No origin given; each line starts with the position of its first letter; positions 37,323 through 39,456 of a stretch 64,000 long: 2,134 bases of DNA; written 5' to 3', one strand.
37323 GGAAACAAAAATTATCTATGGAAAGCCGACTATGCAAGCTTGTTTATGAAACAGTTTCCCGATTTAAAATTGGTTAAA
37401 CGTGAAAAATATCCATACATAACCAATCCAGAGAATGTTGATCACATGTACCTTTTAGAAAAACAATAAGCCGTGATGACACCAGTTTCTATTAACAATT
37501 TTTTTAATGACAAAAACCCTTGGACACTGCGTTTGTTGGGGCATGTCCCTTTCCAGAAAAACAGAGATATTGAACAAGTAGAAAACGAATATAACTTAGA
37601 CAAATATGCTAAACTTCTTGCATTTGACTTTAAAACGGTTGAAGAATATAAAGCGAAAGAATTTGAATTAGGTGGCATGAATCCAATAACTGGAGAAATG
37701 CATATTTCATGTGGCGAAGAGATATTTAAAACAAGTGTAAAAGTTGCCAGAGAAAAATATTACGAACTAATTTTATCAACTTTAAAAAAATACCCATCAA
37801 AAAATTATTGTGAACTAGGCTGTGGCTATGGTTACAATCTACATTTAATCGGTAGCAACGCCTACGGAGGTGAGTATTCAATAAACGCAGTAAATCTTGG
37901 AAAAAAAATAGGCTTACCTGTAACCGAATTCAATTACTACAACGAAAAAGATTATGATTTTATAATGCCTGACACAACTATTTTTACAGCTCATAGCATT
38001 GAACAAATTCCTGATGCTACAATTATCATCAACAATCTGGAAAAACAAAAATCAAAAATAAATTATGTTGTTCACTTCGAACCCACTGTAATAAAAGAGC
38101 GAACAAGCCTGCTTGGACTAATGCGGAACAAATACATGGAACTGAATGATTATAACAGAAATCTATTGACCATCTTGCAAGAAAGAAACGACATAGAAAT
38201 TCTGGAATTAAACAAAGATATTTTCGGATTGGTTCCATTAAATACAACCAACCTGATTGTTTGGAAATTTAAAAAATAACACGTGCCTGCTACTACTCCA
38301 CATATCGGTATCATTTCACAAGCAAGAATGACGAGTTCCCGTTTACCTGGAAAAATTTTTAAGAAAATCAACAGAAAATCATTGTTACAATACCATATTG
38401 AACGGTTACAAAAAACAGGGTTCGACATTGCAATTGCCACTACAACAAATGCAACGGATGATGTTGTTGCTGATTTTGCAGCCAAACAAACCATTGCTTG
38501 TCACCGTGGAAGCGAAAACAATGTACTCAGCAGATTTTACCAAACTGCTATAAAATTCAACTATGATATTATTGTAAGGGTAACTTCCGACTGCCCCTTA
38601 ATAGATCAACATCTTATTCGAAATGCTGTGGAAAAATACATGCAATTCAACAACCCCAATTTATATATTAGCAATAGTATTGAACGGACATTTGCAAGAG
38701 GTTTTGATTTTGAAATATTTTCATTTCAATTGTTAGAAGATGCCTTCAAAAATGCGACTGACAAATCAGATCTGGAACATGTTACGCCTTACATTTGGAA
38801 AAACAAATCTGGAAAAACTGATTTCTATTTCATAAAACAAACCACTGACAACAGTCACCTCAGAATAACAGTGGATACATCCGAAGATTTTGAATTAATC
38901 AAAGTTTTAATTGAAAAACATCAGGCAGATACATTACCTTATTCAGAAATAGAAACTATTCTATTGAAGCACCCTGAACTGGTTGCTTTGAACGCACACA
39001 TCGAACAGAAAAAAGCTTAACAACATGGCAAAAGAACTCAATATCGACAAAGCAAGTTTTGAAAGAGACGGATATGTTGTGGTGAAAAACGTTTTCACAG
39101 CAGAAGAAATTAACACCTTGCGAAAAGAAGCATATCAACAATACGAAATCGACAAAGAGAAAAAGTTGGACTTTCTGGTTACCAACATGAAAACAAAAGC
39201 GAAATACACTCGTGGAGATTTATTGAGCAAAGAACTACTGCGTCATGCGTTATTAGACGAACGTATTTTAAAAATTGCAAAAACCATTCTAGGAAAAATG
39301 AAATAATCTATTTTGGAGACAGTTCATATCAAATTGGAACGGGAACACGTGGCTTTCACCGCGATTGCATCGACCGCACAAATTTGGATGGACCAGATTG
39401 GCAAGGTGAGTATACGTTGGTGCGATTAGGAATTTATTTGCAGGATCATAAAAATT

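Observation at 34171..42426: Pseudaminic-acid-type locus lacking a recognisable PseC aminotransferase, with an unclassifiable 525-aa protein (35236-36813) in the pseC position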

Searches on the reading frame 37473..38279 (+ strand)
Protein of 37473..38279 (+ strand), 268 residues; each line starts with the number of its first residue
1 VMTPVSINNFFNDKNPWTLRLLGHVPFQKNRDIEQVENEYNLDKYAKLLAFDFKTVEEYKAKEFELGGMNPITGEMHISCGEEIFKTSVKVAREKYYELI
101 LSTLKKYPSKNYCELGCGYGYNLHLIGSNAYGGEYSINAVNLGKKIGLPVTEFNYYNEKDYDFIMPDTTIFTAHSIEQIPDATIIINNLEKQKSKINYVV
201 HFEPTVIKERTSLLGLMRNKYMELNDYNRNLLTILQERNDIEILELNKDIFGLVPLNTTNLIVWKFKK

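Call 3: search_protein_families(library=pfam, proteins=[window:37473-38279:+], max_evalue=0.01)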
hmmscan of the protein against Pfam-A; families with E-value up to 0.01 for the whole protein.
window:37473-38279:+ (268 aa): 0 families

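Call 6: search_protein_families(library=ncbifam, proteins=[window:37473-38279:+], max_evalue=0.01)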
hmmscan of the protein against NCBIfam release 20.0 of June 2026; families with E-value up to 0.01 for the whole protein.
window:37473-38279:+ (268 aa): 0 families

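Call 53: search_protein_families(library=pfam, proteins=[window:37473-38279:+], max_evalue=0.1)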
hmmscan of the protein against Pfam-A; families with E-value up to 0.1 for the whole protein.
window:37473-38279:+ (268 aa): 1 family
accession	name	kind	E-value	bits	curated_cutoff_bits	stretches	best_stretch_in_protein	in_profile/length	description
PF13489.12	Methyltransf_23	-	0.084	13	27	0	99-147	12-64/164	Methyltransferase domain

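Call 54: find_homologous_proteins(query=window:37476-38276:+, max_evalue=0.00001)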
Query window:37476-38276:+ (267 aa): 209 proteins with E <= 0.00001 among 743 candidates; the best 120 are listed.
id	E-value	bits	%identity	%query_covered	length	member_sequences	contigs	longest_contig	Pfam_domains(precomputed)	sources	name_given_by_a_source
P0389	2.6e-176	603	100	100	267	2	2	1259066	-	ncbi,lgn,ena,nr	ncbi:MAG: hypothetical protein IPP64_10225 [Bacteroidetes bacterium]|nr:hypothetical protein [Bacter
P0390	1.6e-153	528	86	100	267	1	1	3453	-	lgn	-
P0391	1.3e-127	443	74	100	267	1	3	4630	-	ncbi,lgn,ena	-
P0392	7.2e-127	441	73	100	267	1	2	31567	-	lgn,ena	-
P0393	1.3e-126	440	72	100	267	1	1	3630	-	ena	-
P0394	5.1e-125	435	72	100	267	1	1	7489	-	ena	-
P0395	1.9e-124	433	71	100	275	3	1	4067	-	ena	-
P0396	3.1e-124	432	71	100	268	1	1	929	-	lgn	-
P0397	4.3e-124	432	70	100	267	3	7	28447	-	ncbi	ncbi:MAG: hypothetical protein ACXVPU_10165 [Bacteroidia bacterium]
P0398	1.0e-123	430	72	100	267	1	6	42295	-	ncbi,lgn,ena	-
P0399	1.7e-123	430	71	100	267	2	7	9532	-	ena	-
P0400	3.2e-123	429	72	100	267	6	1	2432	-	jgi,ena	jgi:hypothetical protein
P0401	5.3e-123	428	72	100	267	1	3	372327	-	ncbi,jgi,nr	ncbi:MAG: hypothetical protein JNL69_09315 [Bacteroidia bacterium]|nr:hypothetical protein [Bacteroi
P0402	7.3e-123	428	70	100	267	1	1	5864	-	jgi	-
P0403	2.8e-122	426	71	100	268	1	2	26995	-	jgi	jgi:hypothetical protein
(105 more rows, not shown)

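Call 55: find_encoding_contigs(protein=P0389, flank=1000, max_places=4)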
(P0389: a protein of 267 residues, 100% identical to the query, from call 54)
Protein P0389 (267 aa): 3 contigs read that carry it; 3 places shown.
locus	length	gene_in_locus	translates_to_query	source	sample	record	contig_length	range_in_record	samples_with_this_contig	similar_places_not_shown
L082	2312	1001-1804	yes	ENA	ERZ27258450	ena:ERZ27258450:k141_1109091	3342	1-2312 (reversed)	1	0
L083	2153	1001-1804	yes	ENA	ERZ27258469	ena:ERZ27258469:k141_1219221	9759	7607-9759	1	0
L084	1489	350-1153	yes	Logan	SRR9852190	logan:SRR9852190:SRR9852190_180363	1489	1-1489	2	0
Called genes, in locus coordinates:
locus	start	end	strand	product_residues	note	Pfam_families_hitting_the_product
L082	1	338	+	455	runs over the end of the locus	?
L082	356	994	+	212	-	PF13489:Methyltransf_23, PF13847:Methyltransf_31, PF08241:Methyltransf_11, PF08242:Methyltransf_12 (weak), PF13649:Methyltransf_25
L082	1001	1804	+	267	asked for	-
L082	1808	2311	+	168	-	?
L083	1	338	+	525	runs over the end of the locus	-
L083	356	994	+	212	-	PF13489:Methyltransf_23, PF13847:Methyltransf_31, PF08241:Methyltransf_11, PF08242:Methyltransf_12 (weak), PF13649:Methyltransf_25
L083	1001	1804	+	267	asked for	-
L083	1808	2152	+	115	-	?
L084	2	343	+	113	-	?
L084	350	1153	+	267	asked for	-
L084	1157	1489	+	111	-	?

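Call 57: list_cluster_members(proteins=[P0389, P0311, P0280, P0281, P0282, P0295, P0299, P0302, P0337, P0345])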
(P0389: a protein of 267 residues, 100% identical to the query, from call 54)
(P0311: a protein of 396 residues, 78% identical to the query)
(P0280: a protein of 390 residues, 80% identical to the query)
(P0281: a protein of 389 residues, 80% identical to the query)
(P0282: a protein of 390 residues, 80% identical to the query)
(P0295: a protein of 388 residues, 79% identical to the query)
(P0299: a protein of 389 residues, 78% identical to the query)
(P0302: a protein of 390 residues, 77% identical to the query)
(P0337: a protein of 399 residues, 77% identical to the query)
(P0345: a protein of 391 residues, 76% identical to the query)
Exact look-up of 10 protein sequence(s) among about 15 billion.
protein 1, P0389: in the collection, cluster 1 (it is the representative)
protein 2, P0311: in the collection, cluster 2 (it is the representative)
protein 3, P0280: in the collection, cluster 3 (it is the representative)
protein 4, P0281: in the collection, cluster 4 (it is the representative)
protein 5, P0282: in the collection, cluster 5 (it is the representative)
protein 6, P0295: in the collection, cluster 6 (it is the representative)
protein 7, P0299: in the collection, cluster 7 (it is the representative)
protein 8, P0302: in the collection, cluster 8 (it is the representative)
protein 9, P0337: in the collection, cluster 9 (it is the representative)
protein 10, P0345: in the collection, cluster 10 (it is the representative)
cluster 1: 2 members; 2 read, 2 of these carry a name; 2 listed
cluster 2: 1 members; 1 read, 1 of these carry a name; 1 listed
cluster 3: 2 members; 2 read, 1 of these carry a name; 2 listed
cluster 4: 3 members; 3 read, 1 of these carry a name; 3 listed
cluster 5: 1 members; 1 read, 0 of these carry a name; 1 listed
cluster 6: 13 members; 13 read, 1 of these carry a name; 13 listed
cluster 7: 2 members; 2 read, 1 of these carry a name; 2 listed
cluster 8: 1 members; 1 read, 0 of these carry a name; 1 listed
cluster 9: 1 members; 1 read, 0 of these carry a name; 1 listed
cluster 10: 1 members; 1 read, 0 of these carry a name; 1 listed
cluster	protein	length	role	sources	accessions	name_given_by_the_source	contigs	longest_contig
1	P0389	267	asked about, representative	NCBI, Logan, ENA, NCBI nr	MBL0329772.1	MAG: hypothetical protein IPP64_10225 [Bacteroidetes bacterium] | hypothetical protein [Bacteroidota bacterium]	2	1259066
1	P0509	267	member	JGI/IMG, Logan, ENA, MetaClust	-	\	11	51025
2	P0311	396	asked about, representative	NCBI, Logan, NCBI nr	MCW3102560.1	MAG: pseC [Bacteroidetes bacterium] | pseC [Bacteroidota bacterium]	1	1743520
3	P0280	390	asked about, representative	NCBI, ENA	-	-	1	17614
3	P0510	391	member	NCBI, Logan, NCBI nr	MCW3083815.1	MAG: pseC [Bacteroidetes bacterium] | pseC [Bacteroidota bacterium]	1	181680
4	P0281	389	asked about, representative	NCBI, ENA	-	-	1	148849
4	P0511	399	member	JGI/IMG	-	UDP-4-amino-4,6-dideoxy-N-acetyl-beta-L-altrosamine transaminase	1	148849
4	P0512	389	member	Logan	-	-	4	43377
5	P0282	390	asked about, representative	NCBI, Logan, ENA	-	-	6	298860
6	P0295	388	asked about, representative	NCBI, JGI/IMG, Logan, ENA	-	UDP-4-amino-4,6-dideoxy-N-acetyl-beta-L-altrosamine transaminase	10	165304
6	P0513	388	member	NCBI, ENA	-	-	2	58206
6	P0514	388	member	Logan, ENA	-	-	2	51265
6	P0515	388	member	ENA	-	-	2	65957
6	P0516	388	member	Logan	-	-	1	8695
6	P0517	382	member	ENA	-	-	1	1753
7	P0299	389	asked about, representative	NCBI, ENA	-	-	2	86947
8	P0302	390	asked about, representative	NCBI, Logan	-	-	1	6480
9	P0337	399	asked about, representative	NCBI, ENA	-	-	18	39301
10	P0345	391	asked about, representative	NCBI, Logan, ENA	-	-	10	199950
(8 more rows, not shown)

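Call 63: predict_structure(alignment_id=A3)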
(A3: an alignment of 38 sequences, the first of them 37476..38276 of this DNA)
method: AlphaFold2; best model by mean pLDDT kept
length: 267 residues; sequences in the alignment: 38
mean_pLDDT: 93.7   pTM: 0.91
mean pLDDT of the five models: 93.7, 93.6, 92.9, 92.8, 92.7
residues with pLDDT >= 90: 233; 70-90: 31; 50-70: 3; < 50: 0
segments of 3 or more residues with pLDDT < 50: none
pLDDT, mean of each block of 10 residues (from residue 1): 96 94 93 79 84 92 87 91 95 95 97 94 93 94 95 95 98 92 97 98 96 96 95 97 98 95 96
secondary structure, 60 per line:
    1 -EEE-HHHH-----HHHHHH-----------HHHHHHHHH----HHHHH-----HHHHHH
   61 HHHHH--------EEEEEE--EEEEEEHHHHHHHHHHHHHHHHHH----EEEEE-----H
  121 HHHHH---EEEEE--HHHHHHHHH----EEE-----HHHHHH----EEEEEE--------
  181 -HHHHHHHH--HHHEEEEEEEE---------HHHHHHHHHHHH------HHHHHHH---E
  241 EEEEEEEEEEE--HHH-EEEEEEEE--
elements in order: E2-4 H6-9 H15-20 H32-40 H45-49 H55-65 E74-79 E82-87 H88-105 E110-114 H120-125 E129-133 H136-144 E149-151 H157-162 E167-172 H182-189 E195-202 H212-223 H230-236 E240-251 E258-265

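Call 66: fold_search(model_id=the predicted structure, library=pdb)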
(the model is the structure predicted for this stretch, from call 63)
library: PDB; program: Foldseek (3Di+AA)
matches with E <= 10: 1662; with E <= 0.001: 883
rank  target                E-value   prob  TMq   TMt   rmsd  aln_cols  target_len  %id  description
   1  4kwc                  1.0e-07  1.00  0.37  0.39   8.7       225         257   14  Structure of the plantazolicin methyltransferase BpumL in complex with SAH (released 2013-07-24)
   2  7oy1_B                1.7e-07  1.00  0.48  0.39   4.7       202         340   13  DnrK mutant RTCR (released 2022-07-13)
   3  5t6b_A                2.1e-07  1.00  0.47  0.33   4.2       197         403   18  X-ray structure of the KijD1 C3-methyltransfeerase, converted to monomeric form (released 2016-09-14)
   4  3ggd                  2.5e-07  1.00  0.50  0.54   7.8       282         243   11  Crystal structure of SAM-dependent methyltransferase (YP_325210.1) from ANABAENA VARIABILIS ATCC 29413 at 2.11 A resolut (released 2009-03-31)
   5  8ys9_B                2.8e-07  1.00  0.47  0.58   5.1       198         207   12  Crystal structure of Phosphatidylethanolamine N-methyltransferase from R. thermophilum complexed with DMPE and SAH (released 2024-10-16)
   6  7qos_A                3.0e-07  1.00  0.49  0.39  12.6       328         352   10  Cyclopropane fatty acid synthase from Aquifex aeolicous with bound ligands (released 2022-02-02)
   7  7pga_A                3.4e-07  1.00  0.46  0.38   5.8       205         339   14  Chimeric carminomycin-4-O-methyltransferase (DnrK) with regions from 10-hydroxylase RdmB and 10-decarboxylase TamK (released 2022-08-24)
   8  4qdk_B                3.4e-07  1.00  0.51  0.61   5.9       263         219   12  Crystal structure of magnesium protoporphyrin IX methyltransferase (ChlM) from Synechocystis PCC 6803 with bound SAH (released 2014-08-06)
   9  3gwz_A                3.4e-07  1.00  0.46  0.38   7.7       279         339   10  Structure of the Mitomycin 7-O-methyltransferase MmcR (released 2010-04-07)
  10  5dm2                  3.4e-07  1.00  0.37  0.38   8.7       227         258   15  Crystal structure of the plantazolicin methyltransferase BpumL in complex with triazolic desmethylPZN analog and SAH (released 2015-09-23)
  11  5t6b_D                3.6e-07  1.00  0.47  0.34   4.1       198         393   17  X-ray structure of the KijD1 C3-methyltransfeerase, converted to monomeric form (released 2016-09-14)
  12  8rxg                  3.9e-07  1.00  0.48  0.40   4.7       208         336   13  Crystal structure of alpha-keto C-methyl transferase SgvM bound to SAM (released 2024-07-24)
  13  9klx                  4.7e-07  1.00  0.46  0.48   6.6       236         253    9  The complex structure of XhnM1 and Xinhaicarcin BG (released 2025-08-20)
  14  5dm1                  4.7e-07  1.00  0.37  0.38   8.5       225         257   15  Crystal structure of the plantazolicin methyltransferase BpumL in complex with monoazolic desmethylPZN analog and SAH (released 2015-09-23)
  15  3jwj_A                5.3e-07  1.00  0.45  0.62   5.0       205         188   12  Crystal structure analysis of the methyltransferase domain of bacterial-AvHen1-CN (released 2009-10-20)
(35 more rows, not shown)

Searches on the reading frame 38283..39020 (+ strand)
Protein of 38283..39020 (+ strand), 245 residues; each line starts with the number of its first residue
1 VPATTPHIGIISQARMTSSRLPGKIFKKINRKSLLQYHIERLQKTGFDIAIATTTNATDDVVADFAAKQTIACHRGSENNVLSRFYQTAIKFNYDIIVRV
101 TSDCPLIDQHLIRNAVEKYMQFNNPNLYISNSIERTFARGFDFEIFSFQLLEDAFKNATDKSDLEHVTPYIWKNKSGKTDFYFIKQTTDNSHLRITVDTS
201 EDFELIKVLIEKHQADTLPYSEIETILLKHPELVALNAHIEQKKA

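Call 3: search_protein_families(library=pfam, proteins=[window:38283-39020:+], max_evalue=0.01)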
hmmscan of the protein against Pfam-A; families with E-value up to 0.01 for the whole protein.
window:38283-39020:+ (245 aa): 2 families
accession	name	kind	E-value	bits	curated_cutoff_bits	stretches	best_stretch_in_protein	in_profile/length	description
PF02348.25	CTP_transf_3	-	2.1e-25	90.2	22.6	1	11-225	3-204/217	Cytidylyltransferase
PF12804.13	NTP_transf_3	-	0.0016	19.1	27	1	23-121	15-113/160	MobA-like NTP transferase domain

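Call 6: search_protein_families(library=ncbifam, proteins=[window:38283-39020:+], max_evalue=0.01)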
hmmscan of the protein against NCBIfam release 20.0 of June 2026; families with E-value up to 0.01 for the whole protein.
window:38283-39020:+ (245 aa): 11 families
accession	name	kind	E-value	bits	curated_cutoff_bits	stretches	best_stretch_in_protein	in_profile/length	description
NF009905.0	PRK13368.1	subfamily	1.2e-14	54.3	255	1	10-134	5-127/243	3-deoxy-manno-octulosonate cytidylyltransferase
NF003952.0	PRK05450.1-5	subfamily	4.7e-13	48.9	193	1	10-125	5-122/250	3-deoxy-manno-octulosonate cytidylyltransferase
NF003950.0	PRK05450.1-3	subfamily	1.2e-10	41.1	234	1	11-130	6-126/248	3-deoxy-manno-octulosonate cytidylyltransferase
TIGR00466.1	kdsB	equivalog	4.1e-10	39.5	155.2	1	10-126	5-123/241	3-deoxy-manno-octulosonate cytidylyltransferase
NF003948.0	PRK05450.1-1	equivalog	1.7e-09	37.3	281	1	10-119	8-120/248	3-deoxy-manno-octulosonate cytidylyltransferase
NF001457.0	PRK00317.1-3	equivalog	2.7e-05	23.8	164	1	24-122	19-116/200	molybdenum cofactor guanylyltransferase MobA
TIGR03584.1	PseF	equivalog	0.00051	19.8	205.7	1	12-167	4-168/222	pseudaminic acid cytidylyltransferase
NF045495.1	AdoCbiPCobY_Meth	equivalog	0.0019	17.7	250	1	25-126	21-126/195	adenosylcobinamide-phosphate guanylyltransferase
NF053639.1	Mfer334_fam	equivalog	0.0022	17.9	260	1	23-130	26-137/209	pseudomurein biosynthesis protein PmurB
TIGR04282.1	glyco_like_cofC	hypoth_equivalog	0.0032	17.3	134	1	32-118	31-120/189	TIGR04282 family arsenosugar biosynthesis glycosyltransferase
TIGR02665.1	molyb_mobA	equivalog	0.0082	16.2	151.85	0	19-121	12-115/186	molybdenum cofactor guanylyltransferase MobA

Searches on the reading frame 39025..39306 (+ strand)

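Call 3: search_protein_families(library=pfam, proteins=[window:39025-39306:+], max_evalue=0.01)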
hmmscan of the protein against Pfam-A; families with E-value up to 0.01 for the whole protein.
window:39025-39306:+ (93 aa): 1 family
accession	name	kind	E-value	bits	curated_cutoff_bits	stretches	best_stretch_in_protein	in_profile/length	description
PF05721.19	PhyH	-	3.9e-08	34.3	22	1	12-92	1-82/213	Phytanoyl-CoA dioxygenase (PhyH)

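Call 6: search_protein_families(library=ncbifam, proteins=[window:39025-39306:+], max_evalue=0.01)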
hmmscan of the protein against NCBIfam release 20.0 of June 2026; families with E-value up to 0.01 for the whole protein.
window:39025-39306:+ (93 aa): 2 families
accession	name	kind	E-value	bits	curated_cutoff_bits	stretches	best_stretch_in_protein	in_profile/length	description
TIGR02408.1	ectoine_ThpD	equivalog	0.00085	18.7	336.5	1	10-90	23-104/277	ectoine hydroxylase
TIGR01762.1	chlorin-enz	subfamily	0.0063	15.9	226.3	1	8-90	7-85/288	chlorinating enzyme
